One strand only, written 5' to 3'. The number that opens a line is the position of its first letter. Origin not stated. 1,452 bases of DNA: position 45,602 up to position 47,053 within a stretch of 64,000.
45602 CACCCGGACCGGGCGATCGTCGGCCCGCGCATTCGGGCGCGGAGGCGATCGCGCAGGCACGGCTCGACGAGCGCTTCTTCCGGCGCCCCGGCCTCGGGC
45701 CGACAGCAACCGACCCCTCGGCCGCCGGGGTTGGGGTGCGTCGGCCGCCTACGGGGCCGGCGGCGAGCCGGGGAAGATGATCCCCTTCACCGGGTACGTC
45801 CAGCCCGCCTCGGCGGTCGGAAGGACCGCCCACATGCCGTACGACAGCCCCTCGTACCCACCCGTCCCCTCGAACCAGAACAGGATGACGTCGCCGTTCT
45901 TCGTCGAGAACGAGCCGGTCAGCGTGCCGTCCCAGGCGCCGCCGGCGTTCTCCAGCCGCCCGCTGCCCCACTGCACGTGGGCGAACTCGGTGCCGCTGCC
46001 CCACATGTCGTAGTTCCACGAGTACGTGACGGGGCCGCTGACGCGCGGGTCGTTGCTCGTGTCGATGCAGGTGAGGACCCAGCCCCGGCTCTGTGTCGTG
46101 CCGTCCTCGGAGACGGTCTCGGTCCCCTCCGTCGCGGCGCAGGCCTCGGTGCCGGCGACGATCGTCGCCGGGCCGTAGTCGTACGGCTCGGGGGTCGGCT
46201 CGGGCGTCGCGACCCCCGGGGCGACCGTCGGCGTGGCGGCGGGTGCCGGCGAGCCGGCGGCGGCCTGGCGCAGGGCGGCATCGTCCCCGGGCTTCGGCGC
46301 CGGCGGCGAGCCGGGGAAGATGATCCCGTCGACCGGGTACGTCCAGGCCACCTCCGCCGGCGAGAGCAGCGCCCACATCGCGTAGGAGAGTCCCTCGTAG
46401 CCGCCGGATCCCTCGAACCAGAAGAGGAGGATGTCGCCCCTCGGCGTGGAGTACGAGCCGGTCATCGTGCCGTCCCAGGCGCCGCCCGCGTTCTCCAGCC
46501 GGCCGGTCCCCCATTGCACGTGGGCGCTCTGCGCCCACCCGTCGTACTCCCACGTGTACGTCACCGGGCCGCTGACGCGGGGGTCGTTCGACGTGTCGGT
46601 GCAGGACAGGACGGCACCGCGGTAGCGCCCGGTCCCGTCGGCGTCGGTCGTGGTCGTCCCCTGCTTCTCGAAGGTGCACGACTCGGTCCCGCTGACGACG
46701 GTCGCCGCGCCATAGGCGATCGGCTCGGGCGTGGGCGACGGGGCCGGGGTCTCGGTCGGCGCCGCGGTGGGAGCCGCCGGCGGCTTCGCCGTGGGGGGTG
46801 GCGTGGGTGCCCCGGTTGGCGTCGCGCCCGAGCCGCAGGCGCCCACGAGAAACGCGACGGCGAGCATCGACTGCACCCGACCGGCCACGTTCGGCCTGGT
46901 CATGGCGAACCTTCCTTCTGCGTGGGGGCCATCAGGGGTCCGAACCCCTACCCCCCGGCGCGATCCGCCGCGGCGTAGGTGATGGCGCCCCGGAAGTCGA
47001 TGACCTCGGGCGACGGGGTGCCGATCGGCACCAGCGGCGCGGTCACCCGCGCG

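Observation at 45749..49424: ECF sigma / anti-sigma-like / secreted protein / lipoprotein cluster built around four copies of an unassigned domain ending in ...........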

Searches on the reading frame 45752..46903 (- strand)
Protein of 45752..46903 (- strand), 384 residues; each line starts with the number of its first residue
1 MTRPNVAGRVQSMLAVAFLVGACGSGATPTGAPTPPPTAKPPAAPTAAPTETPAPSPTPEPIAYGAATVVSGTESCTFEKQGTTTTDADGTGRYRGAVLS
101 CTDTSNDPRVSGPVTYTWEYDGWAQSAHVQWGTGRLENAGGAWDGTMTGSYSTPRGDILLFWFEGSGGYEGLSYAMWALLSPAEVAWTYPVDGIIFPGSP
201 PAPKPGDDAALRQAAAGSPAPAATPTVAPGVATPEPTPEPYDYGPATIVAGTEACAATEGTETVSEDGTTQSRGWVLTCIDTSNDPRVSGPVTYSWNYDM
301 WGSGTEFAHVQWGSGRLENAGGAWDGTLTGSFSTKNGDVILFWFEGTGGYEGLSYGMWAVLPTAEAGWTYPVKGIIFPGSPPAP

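Call 3: search_protein_families(library=pfam, max_evalue=1, proteins=[window:45752-46903:-])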
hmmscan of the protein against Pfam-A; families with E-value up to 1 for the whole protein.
seq(384 aa): 0 families

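Call 4: search_protein_families(library=ncbifam, max_evalue=1, proteins=[window:45752-46903:-])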
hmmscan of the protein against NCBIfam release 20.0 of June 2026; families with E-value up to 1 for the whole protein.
seq(384 aa): 4 families
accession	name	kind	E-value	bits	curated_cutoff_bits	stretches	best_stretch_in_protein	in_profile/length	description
NF052447.1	PknI_Rv2253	domain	0.00018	21.5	35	1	75-157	25-105/137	Rv2253/PknI dimerization domain-containing protein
NF052301.2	Rv2253_fam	equivalog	0.013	15.4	150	1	102-154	73-124/156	Rv2253 family sensor-like surface protein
NF007186.0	PRK09614.1-5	equivalog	0.25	10.3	237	0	110-131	13-34/328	ribonucleotide-diphosphate reductase subunit beta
NF000331.2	trim_DfrB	exception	0.45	10.4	137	0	137-153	32-48/78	trimethoprim-resistant dihydrofolate reductase DfrB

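Call 7: find_homologous_proteins(query=window:45752-46903:-)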
Query seq(384 aa) (384 aa): 159 proteins with E <= 0.001 among 8000 candidates; the best 120 are listed.
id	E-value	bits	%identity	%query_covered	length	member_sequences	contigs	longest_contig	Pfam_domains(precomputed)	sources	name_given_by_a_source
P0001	4.9e-255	864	100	100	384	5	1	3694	-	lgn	-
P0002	5.0e-211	719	89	88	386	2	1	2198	-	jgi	jgi:hypothetical protein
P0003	2.3e-209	714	83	100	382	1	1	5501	-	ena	-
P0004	5.5e-208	709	83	99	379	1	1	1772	-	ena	-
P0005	1.3e-206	705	83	99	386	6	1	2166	-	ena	-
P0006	8.3e-206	702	82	98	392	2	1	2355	-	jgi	jgi:hypothetical protein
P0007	1.8e-202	691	81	98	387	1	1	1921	-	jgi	jgi:hypothetical protein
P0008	5.2e-200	683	83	97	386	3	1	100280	-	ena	-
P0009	6.6e-200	683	89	84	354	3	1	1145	-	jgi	jgi:hypothetical protein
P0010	3.6e-199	680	88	88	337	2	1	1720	-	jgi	jgi:hypothetical protein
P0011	5.2e-197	673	88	84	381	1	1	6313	-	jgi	-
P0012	1.9e-196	671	82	84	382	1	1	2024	-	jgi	jgi:hypothetical protein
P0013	4.9e-196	670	80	99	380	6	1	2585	-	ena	-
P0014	1.7e-153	530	70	84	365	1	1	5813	-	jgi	jgi:hypothetical protein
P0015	1.8e-124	434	88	56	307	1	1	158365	-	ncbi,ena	-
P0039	1.8e-59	220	39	100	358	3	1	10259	-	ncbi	-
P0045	1.3e-57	214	37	99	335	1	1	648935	-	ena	-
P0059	5.7e-55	205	39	98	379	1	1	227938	-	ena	-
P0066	1.2e-53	201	41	84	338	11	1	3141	-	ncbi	-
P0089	1.6e-44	171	41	83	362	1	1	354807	-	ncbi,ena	-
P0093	5.0e-42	162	37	82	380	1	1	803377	-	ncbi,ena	-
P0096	1.7e-39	154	43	62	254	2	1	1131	-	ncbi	-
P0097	3.2e-39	153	49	37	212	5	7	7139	-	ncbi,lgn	-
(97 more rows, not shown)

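Call 87: list_cluster_members(proteins=[P0039, P0066, P0089, P0093, P0097, P0015, P0264, P0277, P0293, P0096])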
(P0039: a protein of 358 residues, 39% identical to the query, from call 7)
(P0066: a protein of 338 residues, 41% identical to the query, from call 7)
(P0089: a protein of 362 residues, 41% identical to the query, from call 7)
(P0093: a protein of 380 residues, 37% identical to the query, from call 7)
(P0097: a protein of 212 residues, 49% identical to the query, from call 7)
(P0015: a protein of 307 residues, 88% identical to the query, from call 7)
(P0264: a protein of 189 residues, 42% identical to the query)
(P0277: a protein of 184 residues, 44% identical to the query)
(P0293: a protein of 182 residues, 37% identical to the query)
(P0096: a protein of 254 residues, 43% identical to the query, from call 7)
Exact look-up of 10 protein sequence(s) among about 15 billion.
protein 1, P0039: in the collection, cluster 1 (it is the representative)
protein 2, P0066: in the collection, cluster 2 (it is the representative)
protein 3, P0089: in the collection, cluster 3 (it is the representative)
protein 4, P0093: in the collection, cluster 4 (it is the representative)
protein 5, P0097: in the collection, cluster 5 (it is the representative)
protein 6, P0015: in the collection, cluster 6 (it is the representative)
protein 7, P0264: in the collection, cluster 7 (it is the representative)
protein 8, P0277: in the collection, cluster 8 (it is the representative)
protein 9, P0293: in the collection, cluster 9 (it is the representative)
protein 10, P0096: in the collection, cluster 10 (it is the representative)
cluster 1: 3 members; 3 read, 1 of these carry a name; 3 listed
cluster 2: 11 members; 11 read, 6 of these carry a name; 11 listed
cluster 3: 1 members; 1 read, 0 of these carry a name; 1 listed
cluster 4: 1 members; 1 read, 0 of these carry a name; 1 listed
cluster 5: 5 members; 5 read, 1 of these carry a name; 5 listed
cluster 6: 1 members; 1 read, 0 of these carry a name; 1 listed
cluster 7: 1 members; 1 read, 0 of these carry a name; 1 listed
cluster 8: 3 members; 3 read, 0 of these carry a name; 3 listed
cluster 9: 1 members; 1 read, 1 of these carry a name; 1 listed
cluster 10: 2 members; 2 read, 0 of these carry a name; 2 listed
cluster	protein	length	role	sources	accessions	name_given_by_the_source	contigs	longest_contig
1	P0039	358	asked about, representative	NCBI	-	-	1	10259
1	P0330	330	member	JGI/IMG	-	hypothetical protein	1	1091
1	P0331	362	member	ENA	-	-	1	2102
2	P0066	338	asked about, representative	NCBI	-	-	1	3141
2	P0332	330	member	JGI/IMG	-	hypothetical protein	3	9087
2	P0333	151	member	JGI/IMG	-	hypothetical protein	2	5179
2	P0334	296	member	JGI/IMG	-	hypothetical protein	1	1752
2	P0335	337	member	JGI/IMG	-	hypothetical protein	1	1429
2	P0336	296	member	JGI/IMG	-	hypothetical protein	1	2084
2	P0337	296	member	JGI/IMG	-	hypothetical protein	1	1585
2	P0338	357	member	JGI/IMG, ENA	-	-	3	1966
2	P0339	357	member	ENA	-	-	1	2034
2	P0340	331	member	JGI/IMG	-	-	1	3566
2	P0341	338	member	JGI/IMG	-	-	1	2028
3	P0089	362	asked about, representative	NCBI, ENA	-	-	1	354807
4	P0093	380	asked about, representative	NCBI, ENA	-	-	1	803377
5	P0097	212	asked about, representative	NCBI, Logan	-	-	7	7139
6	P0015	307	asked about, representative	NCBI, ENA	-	-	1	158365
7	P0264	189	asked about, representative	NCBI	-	-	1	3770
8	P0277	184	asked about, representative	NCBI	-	-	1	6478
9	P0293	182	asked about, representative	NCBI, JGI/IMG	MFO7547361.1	MAG: hypothetical protein R6X29_00620 [Acidimicrobiia bacterium] | hypothetical protein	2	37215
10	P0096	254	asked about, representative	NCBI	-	-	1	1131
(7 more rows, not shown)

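Call 88: find_encoding_contigs(protein=P0008, flank=6000, max_places=2)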
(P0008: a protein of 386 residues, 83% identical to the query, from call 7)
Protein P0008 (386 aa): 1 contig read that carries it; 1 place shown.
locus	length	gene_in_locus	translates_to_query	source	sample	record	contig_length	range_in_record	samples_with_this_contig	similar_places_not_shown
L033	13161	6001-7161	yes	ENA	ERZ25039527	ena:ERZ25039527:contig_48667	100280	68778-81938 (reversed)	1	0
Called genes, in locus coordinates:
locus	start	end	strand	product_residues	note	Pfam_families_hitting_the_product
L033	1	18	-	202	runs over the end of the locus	-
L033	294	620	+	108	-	-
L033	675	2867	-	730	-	PF00724:Oxidored_FMN, PF00070:Pyr_redox (weak), PF03486:HI0933_like (weak), PF07992:Pyr_redox_2, PF12831:FAD_oxidored, PF13450:NAD_binding_8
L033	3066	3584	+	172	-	PF04542:Sigma70_r2, PF08281:Sigma70_r4_2, PF04545:Sigma70_r4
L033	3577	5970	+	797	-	-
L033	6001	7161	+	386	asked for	-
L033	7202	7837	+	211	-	-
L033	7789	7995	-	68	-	-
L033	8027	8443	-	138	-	-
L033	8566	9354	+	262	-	PF00072:Response_reg, PF00486:Trans_reg_C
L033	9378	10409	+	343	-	PF00672:HAMP, PF26769:HAMP_PhoQ (weak), PF00512:HisKA, PF13581:HATPase_c_2 (weak), PF02518:HATPase_c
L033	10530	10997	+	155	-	-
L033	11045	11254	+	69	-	PF10517:DM13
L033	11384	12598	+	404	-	PF07690:MFS_1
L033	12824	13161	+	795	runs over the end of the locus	PF00082:Peptidase_S8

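Call 89: find_encoding_contigs(protein=P0045, flank=5000, max_places=2)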
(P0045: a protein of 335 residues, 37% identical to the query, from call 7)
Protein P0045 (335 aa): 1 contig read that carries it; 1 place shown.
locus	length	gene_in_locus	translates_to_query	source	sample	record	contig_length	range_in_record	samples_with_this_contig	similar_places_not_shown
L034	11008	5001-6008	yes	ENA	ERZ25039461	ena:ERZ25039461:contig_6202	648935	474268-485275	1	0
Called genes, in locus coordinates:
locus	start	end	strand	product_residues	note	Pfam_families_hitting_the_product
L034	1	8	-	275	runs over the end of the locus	PF02683:DsbD_TM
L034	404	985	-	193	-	-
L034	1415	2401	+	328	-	PF07859:Abhydrolase_3 (faint), PF20434:BD-FAE (weak)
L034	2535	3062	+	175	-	-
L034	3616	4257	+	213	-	-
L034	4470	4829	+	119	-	-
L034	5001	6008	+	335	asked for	-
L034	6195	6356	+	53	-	-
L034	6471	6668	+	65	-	-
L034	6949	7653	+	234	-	PF14329:DUF4386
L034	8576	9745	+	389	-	-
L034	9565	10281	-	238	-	-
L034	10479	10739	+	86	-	PF10604:Polyketide_cyc2 (weak)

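Call 90: find_encoding_contigs(protein=P0059, flank=5000, max_places=2)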
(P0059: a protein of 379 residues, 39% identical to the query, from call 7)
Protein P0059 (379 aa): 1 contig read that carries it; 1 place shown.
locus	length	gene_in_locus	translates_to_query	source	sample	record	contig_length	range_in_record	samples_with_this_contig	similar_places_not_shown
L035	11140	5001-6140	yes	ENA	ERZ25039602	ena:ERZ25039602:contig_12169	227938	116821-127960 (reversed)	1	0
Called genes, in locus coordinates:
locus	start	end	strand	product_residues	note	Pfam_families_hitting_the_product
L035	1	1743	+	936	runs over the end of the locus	PF06165:GH94_b-supersand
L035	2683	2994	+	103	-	PF04542:Sigma70_r2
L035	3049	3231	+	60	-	PF08281:Sigma70_r4_2, PF04545:Sigma70_r4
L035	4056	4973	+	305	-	-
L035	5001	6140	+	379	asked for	-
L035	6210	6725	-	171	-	PF00441:Acyl-CoA_dh_1, PF08028:Acyl-CoA_dh_2 (weak), PF12186:AcylCoA_dehyd_C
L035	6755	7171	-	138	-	PF00441:Acyl-CoA_dh_1 (weak)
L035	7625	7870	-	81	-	-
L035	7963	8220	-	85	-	PF00766:ETF_alpha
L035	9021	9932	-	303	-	PF01012:ETF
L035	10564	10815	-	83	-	-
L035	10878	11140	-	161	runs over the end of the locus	PF01042:Ribonuc_L-PSP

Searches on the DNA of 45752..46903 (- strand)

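Call 73: search_rna_families(sources=[L003, L006, L009, L012, L008, L011, L014, L016, L020, L018], threshold=gathering, show_alignments=2)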
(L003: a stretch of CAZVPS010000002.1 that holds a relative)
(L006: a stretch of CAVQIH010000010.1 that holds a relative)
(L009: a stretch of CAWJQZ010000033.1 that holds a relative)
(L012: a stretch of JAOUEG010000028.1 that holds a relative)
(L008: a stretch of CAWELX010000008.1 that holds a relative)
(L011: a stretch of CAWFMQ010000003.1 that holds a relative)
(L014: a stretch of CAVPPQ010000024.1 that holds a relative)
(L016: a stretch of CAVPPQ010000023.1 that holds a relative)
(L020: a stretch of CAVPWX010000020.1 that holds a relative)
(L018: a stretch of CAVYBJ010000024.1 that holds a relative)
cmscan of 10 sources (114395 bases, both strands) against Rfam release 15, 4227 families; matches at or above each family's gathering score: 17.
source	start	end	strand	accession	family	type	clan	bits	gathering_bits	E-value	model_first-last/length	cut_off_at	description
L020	1556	1639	+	RF03169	c-di-GMP-II-GAG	Cis-reg; riboswitch;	CL00127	79.1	40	4.8e-14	1-86/86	no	c-di-GMP-II-GAG riboswitch aptamer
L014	5761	5845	+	RF03169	c-di-GMP-II-GAG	Cis-reg; riboswitch;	CL00127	75.3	40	4.6e-13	1-86/86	no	c-di-GMP-II-GAG riboswitch aptamer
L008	2472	2556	+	RF03169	c-di-GMP-II-GAG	Cis-reg; riboswitch;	CL00127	72.5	40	2.4e-12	1-86/86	no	c-di-GMP-II-GAG riboswitch aptamer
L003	5689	5773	+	RF03169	c-di-GMP-II-GAG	Cis-reg; riboswitch;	CL00127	72.3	40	2.7e-12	1-86/86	no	c-di-GMP-II-GAG riboswitch aptamer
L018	8288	8372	+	RF03169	c-di-GMP-II-GAG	Cis-reg; riboswitch;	CL00127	72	40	3.2e-12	1-86/86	no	c-di-GMP-II-GAG riboswitch aptamer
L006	5729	5814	+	RF03169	c-di-GMP-II-GAG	Cis-reg; riboswitch;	CL00127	70.4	40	8.2e-12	1-86/86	no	c-di-GMP-II-GAG riboswitch aptamer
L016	4976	5060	+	RF03169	c-di-GMP-II-GAG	Cis-reg; riboswitch;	CL00127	70.2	40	9.2e-12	1-86/86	no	c-di-GMP-II-GAG riboswitch aptamer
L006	2659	2730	+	RF00005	tRNA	Gene; tRNA;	CL00001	69.6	29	7.1e-13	1-71/71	no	tRNA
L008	3721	3805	+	RF03169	c-di-GMP-II-GAG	Cis-reg; riboswitch;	CL00127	68.6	40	2.3e-11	1-86/86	no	c-di-GMP-II-GAG riboswitch aptamer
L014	8023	8095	-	RF00005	tRNA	Gene; tRNA;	CL00001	66.4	29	5.4e-12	1-71/71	no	tRNA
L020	5660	5743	+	RF03169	c-di-GMP-II-GAG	Cis-reg; riboswitch;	CL00127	66.3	40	8.9e-11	1-86/86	no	c-di-GMP-II-GAG riboswitch aptamer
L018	5819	5903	+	RF03170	c-di-GMP-II-GCG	Cis-reg; riboswitch;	CL00127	63.8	47.9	4.1e-09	1-85/85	no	c-di-GMP-II-GCG riboswitch aptamer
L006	2917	3001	+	RF03169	c-di-GMP-II-GAG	Cis-reg; riboswitch;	CL00127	54.4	40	1e-07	1-86/86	no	c-di-GMP-II-GAG riboswitch aptamer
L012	5685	5773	+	RF03169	c-di-GMP-II-GAG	Cis-reg; riboswitch;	CL00127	52.8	40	2.6e-07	1-86/86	no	c-di-GMP-II-GAG riboswitch aptamer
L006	4872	4956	+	RF03169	c-di-GMP-II-GAG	Cis-reg; riboswitch;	CL00127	49.9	40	1.5e-06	1-86/86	no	c-di-GMP-II-GAG riboswitch aptamer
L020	7640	7722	+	RF03169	c-di-GMP-II-GAG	Cis-reg; riboswitch;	CL00127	48.9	40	2.6e-06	1-86/86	no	c-di-GMP-II-GAG riboswitch aptamer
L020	4175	4260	+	RF03169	c-di-GMP-II-GAG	Cis-reg; riboswitch;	CL00127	43.7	40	5.3e-05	1-86/86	no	c-di-GMP-II-GAG riboswitch aptamer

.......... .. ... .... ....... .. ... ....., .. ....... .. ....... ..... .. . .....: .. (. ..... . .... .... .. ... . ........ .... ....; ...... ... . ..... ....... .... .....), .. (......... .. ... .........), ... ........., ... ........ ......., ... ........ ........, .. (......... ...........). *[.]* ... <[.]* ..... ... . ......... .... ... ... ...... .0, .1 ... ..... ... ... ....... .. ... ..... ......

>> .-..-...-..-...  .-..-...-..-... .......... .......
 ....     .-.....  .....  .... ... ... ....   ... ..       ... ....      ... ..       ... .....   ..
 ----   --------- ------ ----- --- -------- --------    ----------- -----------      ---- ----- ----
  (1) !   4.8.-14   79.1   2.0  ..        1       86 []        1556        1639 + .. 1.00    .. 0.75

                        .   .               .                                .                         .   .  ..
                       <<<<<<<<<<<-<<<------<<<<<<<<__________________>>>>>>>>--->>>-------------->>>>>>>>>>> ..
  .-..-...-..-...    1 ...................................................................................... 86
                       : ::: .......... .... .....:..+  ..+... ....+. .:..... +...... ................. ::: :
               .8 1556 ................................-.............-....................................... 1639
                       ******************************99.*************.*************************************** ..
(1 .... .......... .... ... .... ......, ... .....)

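Call 77: search_rna_families(sources=[L001, L004, L005, L007, L009, L010, L015, L017, L019, L026, L030, L002, L013], threshold=gathering)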
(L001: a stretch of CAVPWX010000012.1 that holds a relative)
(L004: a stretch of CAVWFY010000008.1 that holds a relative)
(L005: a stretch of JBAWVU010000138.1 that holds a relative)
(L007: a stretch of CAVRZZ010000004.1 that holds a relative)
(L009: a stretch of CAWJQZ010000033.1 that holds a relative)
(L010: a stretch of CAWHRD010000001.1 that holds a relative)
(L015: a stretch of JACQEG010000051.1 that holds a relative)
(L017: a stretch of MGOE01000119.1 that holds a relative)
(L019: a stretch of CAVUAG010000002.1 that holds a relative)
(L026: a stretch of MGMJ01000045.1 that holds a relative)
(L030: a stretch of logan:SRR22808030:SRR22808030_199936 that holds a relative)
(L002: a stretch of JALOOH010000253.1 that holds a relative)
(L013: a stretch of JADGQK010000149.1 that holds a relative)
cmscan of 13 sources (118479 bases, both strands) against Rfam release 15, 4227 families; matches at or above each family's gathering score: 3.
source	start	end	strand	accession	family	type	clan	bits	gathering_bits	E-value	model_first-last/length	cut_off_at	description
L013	1916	2000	+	RF03169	c-di-GMP-II-GAG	Cis-reg; riboswitch;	CL00127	69.1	40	1.8e-11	1-86/86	no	c-di-GMP-II-GAG riboswitch aptamer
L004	3569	3641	-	RF00005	tRNA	Gene; tRNA;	CL00001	61.8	29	1.1e-10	1-71/71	no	tRNA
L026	2181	2280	+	RF00162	SAM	Cis-reg; riboswitch;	CL00012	53.5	44.4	3.1e-09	1-108/108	no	SAM riboswitch aptamer (S box leader)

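Call 92: search_rna_families(sources=[L033, L034, L035], threshold=gathering)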
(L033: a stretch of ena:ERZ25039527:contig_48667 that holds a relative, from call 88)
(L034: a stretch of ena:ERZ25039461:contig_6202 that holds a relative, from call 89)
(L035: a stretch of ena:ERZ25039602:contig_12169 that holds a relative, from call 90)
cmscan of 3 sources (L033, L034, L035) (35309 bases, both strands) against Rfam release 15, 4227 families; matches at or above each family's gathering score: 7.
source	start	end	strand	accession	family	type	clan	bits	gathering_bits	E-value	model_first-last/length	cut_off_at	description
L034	4897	4981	+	RF03169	c-di-GMP-II-GAG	Cis-reg; riboswitch;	CL00127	74.3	40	2.6e-13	1-86/86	no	c-di-GMP-II-GAG riboswitch aptamer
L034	10923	11007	+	RF03169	c-di-GMP-II-GAG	Cis-reg; riboswitch;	CL00127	73.1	40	5.1e-13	1-86/86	no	c-di-GMP-II-GAG riboswitch aptamer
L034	10175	10259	+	RF03169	c-di-GMP-II-GAG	Cis-reg; riboswitch;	CL00127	70.2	40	2.8e-12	1-86/86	no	c-di-GMP-II-GAG riboswitch aptamer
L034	1308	1392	+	RF03169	c-di-GMP-II-GAG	Cis-reg; riboswitch;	CL00127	65.9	40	3.5e-11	1-86/86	no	c-di-GMP-II-GAG riboswitch aptamer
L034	3520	3604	+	RF03169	c-di-GMP-II-GAG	Cis-reg; riboswitch;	CL00127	62.5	40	2.6e-10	1-86/86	no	c-di-GMP-II-GAG riboswitch aptamer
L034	370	442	+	RF00005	tRNA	Gene; tRNA;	CL00001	57.2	29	5.7e-10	1-71/71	no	tRNA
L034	6826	6904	+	RF03169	c-di-GMP-II-GAG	Cis-reg; riboswitch;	CL00127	51.7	40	1.5e-07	1-86/86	no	c-di-GMP-II-GAG riboswitch aptamer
